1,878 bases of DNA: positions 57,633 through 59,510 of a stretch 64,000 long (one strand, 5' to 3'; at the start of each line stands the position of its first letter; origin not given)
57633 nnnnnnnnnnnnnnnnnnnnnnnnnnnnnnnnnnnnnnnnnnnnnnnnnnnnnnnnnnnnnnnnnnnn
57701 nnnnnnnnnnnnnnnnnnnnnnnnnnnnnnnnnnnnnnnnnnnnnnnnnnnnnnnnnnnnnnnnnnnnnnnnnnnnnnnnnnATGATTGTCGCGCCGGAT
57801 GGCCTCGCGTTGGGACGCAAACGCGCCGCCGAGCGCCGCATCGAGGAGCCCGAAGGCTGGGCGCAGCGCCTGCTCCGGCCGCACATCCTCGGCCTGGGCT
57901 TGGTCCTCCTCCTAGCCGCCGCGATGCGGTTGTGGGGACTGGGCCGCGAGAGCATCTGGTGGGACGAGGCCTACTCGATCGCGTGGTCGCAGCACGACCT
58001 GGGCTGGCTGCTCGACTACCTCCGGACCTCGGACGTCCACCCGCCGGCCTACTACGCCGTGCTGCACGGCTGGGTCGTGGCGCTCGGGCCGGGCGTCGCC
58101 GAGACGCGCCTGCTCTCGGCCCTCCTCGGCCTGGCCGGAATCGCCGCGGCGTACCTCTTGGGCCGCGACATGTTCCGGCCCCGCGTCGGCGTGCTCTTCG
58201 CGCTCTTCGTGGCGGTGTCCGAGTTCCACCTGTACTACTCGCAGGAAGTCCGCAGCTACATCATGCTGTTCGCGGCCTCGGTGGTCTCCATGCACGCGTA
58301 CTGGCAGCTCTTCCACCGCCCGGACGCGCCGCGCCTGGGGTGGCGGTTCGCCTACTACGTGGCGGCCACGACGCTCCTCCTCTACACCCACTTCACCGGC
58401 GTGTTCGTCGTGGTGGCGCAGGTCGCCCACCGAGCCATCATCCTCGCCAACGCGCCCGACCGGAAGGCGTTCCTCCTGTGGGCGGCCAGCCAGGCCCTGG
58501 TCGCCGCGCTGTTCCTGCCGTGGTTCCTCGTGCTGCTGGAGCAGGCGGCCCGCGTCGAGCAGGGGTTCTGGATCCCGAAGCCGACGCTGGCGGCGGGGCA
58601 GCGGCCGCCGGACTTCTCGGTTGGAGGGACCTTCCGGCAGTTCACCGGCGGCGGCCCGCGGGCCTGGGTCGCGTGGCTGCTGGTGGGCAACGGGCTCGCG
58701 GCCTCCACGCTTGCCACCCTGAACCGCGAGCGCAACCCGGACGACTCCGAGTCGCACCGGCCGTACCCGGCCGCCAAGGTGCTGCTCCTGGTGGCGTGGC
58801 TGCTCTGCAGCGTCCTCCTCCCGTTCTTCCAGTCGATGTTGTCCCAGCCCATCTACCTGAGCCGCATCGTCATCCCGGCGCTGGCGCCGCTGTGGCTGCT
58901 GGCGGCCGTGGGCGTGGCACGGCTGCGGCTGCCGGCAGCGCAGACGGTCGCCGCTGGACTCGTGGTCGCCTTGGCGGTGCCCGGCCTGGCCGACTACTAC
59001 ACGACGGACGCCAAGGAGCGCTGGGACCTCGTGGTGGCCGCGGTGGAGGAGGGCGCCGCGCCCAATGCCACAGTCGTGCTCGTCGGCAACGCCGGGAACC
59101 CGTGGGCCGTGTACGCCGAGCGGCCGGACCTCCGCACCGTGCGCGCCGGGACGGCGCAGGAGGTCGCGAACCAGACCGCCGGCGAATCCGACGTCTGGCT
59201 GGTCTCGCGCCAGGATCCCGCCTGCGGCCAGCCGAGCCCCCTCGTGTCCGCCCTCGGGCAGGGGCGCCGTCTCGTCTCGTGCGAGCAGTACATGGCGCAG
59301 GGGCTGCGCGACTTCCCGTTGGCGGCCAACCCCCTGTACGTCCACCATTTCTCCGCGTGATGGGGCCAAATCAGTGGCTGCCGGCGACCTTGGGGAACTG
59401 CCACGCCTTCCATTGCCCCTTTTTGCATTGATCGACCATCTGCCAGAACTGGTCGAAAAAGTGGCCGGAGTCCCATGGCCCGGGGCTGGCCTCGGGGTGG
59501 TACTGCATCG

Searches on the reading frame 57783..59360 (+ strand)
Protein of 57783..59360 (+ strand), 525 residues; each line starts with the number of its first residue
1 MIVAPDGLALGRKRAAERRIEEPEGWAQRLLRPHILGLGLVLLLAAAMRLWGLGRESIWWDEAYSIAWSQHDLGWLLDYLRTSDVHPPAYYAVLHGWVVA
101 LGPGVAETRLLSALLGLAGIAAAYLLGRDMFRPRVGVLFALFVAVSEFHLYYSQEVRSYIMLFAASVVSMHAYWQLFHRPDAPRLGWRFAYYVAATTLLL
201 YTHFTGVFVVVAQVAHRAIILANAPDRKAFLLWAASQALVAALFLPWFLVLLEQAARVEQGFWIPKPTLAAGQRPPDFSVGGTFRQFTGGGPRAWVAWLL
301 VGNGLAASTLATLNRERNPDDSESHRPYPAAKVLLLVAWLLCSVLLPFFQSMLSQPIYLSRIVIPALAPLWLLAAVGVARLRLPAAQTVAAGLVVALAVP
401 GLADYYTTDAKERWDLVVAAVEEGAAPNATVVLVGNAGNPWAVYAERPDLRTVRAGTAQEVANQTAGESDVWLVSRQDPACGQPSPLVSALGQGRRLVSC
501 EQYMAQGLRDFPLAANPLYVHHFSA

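Call 39: search_protein_families(library=pfam, proteins=[window:57783-59360:+], max_evalue=0.01)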
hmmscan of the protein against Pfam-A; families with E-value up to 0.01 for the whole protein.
window:57783-59360:+ (525 aa): 1 family
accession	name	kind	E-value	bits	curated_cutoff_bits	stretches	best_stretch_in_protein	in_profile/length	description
PF13231.12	PMT_2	-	0.0037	17.9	26.1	1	86-247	2-157/160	Dolichyl-phosphate-mannose-protein mannosyltransferase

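Call 76: search_protein_families(library=pfam, proteins=[window:57783-59360:+], max_evalue=0.01)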
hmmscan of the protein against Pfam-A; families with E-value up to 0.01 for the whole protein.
window:57783-59360:+ (525 aa): 1 family
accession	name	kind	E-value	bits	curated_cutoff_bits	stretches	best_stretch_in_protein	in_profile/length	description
PF13231.12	PMT_2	-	0.0037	17.9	26.1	1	86-247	2-157/160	Dolichyl-phosphate-mannose-protein mannosyltransferase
